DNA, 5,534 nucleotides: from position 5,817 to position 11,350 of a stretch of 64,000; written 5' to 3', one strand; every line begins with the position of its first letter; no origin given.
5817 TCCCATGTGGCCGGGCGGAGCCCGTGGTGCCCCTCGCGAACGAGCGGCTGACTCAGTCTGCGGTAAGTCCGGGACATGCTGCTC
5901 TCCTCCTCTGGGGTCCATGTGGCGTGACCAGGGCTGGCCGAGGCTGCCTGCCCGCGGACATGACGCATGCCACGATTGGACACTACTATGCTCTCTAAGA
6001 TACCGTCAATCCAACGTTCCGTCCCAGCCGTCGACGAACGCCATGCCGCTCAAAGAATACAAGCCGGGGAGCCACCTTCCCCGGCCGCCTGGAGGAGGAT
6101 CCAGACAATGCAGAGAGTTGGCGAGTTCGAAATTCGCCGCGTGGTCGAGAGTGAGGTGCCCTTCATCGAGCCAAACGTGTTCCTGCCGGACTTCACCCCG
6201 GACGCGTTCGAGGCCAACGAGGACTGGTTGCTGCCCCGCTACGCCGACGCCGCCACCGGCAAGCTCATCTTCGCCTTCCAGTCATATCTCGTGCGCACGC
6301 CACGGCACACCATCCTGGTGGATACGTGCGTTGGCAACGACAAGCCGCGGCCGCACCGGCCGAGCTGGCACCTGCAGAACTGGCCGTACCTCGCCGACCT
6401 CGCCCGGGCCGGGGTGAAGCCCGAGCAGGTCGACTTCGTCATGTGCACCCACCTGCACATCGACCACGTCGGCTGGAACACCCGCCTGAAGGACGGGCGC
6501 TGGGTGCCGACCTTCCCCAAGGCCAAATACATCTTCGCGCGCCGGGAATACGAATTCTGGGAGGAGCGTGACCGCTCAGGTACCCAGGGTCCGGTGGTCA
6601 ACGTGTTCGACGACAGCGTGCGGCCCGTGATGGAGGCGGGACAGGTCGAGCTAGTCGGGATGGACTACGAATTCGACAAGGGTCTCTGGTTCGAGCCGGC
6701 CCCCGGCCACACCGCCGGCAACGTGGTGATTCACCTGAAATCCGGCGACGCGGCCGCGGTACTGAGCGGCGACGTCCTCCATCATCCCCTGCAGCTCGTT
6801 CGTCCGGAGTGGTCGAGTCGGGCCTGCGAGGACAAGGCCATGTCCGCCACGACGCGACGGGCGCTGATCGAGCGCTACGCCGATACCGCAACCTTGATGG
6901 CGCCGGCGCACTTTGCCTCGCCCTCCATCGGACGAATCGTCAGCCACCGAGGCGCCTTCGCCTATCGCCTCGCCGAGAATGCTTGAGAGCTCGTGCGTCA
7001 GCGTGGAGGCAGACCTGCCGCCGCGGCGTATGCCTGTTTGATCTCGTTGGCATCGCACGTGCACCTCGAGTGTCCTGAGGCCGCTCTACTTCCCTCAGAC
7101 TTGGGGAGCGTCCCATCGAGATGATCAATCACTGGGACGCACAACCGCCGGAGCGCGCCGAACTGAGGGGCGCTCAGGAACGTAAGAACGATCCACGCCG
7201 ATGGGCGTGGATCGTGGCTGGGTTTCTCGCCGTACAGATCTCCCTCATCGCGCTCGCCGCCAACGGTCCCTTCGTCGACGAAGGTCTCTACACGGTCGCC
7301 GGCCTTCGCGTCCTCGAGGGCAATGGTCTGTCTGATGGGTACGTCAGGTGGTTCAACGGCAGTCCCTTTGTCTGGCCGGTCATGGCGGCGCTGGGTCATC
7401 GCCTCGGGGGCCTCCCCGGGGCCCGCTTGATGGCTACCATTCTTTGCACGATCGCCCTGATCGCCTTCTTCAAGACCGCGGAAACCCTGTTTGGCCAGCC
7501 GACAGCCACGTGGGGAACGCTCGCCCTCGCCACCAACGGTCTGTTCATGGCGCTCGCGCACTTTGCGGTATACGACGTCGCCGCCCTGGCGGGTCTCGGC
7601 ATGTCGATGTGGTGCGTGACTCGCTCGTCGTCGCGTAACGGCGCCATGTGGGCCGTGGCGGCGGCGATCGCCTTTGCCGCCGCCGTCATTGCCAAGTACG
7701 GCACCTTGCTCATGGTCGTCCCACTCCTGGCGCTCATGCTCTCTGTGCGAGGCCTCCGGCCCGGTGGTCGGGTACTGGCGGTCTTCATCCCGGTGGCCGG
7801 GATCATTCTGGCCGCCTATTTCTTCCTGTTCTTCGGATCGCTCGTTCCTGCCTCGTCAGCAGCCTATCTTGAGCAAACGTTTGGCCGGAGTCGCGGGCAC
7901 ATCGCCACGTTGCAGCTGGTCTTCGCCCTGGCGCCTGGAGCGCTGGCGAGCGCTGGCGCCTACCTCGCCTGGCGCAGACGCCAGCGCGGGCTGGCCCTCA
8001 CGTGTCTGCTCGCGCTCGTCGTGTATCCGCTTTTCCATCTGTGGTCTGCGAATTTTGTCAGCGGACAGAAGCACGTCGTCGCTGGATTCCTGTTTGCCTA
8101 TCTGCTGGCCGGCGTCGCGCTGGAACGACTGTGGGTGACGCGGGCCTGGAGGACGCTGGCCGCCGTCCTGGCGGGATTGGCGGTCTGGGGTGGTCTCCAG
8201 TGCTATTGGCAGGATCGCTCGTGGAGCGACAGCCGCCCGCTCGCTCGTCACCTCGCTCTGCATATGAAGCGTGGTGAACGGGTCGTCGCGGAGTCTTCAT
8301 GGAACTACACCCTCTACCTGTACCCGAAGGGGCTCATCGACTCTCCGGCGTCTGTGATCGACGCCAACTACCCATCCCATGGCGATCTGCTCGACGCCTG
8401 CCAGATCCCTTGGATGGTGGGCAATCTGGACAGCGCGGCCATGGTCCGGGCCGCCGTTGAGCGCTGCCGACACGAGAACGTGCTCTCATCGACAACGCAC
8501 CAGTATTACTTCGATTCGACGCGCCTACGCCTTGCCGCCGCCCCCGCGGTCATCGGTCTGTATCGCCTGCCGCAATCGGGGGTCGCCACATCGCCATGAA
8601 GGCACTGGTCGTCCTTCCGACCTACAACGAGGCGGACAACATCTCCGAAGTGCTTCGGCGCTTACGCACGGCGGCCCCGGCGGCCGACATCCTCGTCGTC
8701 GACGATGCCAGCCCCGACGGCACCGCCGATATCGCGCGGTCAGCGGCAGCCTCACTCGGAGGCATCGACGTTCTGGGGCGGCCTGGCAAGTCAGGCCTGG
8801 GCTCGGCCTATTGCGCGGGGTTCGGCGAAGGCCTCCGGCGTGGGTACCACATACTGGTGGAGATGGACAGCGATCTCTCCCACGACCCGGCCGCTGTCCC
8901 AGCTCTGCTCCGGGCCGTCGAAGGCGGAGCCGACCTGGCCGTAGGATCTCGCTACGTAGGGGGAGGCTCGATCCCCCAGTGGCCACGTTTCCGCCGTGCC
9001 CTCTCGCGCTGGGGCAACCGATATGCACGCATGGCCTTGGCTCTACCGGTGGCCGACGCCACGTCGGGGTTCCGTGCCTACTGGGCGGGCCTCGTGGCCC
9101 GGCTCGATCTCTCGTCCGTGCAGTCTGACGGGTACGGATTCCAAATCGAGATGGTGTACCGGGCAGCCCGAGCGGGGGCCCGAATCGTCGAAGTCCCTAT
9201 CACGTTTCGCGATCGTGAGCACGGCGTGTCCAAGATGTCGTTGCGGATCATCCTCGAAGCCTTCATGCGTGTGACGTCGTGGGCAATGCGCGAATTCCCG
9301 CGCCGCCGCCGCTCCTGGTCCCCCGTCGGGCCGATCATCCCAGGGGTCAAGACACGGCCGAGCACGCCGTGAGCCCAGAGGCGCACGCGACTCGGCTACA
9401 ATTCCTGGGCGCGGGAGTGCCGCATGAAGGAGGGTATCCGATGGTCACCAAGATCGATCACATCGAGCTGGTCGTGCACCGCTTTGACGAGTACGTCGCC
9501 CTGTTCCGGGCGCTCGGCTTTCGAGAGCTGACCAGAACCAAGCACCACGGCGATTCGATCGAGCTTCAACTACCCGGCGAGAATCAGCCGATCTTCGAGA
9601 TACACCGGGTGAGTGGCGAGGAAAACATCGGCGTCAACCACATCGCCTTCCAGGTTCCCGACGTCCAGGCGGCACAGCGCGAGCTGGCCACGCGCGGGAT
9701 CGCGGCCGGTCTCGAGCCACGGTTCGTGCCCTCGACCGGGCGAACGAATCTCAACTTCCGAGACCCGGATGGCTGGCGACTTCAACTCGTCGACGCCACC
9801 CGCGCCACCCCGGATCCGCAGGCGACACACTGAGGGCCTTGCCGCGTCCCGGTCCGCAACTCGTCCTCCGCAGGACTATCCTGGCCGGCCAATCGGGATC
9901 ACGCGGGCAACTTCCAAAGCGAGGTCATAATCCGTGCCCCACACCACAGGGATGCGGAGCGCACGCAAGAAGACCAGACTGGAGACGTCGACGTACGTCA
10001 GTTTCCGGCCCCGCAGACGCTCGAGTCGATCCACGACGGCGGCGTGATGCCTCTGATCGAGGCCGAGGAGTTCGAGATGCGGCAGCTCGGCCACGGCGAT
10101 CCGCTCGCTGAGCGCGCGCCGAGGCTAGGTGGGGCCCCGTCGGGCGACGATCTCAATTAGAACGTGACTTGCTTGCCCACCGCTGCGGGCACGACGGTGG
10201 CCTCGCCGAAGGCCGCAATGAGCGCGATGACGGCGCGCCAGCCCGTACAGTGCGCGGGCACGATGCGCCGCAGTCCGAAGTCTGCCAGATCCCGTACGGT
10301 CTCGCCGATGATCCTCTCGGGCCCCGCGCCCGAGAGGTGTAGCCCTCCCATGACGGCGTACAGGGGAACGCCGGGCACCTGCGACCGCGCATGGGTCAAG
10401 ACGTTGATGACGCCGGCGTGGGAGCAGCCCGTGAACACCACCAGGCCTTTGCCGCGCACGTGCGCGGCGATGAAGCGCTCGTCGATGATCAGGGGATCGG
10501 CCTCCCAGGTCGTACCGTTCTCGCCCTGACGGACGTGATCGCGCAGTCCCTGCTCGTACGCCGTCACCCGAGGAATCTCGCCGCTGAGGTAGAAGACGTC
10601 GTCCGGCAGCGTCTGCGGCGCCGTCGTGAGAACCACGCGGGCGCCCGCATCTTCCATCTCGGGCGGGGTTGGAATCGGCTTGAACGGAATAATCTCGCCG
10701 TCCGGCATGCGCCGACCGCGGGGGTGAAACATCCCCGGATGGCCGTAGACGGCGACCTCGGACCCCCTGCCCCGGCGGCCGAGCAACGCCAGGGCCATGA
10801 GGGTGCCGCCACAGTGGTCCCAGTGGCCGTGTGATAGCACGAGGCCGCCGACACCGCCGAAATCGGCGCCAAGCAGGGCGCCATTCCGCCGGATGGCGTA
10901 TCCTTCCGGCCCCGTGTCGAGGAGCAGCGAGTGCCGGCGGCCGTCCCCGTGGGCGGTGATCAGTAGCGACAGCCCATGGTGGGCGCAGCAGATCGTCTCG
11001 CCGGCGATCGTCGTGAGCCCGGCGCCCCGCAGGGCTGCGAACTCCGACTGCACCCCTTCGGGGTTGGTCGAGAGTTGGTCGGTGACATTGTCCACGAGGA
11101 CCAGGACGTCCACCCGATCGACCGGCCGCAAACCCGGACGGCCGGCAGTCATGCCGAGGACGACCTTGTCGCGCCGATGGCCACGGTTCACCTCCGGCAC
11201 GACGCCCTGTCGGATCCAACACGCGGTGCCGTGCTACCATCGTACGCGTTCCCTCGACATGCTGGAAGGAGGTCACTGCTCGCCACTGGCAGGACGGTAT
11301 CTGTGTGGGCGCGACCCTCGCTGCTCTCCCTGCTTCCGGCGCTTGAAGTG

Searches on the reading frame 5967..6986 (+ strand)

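Call 37: search_protein_families(library=pfam, proteins=[window:5967-6986:+], max_evalue=0.0001)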
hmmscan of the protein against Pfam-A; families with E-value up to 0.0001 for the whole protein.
window:5967-6986:+ (339 aa): 1 family
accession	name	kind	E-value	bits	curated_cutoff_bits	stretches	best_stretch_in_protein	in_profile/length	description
PF00753.33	Lactamase_B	-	1.7e-19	71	22.7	1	106-281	8-161/196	Metallo-beta-lactamase superfamily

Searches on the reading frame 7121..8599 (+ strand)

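Call 37: search_protein_families(library=pfam, proteins=[window:7121-8599:+], max_evalue=0.0001)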
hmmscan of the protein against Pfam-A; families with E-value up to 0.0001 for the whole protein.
window:7121-8599:+ (492 aa): 2 families
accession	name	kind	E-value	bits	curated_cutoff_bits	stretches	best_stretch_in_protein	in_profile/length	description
PF13231.12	PMT_2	-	2.1e-07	31.7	26.1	1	82-235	3-154/160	Dolichyl-phosphate-mannose-protein mannosyltransferase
PF02366.24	PMT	-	4.7e-05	23.5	22.7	1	103-207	87-197/245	Dolichyl-phosphate-mannose-protein mannosyltransferase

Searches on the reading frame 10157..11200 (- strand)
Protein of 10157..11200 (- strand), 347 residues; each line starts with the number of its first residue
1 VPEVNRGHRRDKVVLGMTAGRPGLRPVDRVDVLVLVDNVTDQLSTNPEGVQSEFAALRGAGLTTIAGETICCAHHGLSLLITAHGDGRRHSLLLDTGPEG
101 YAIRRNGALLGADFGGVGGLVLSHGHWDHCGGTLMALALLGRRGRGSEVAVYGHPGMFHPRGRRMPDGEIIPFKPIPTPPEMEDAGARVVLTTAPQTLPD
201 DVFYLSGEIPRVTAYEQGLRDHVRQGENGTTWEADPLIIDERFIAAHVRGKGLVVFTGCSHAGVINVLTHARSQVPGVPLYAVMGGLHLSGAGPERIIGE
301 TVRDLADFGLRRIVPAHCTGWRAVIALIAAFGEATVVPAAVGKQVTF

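Call 37: search_protein_families(library=pfam, proteins=[window:10157-11200:-], max_evalue=0.0001)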
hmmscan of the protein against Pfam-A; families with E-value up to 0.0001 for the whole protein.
window:10157-11200:- (347 aa): 2 families
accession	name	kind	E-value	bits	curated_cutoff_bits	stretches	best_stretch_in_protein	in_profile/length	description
PF12706.13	Lactamase_B_2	-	7.3e-06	26.2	27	1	92-164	3-73/200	Beta-lactamase superfamily domain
PF00753.33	Lactamase_B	-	3.2e-05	24.4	22.7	1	80-181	10-110/196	Metallo-beta-lactamase superfamily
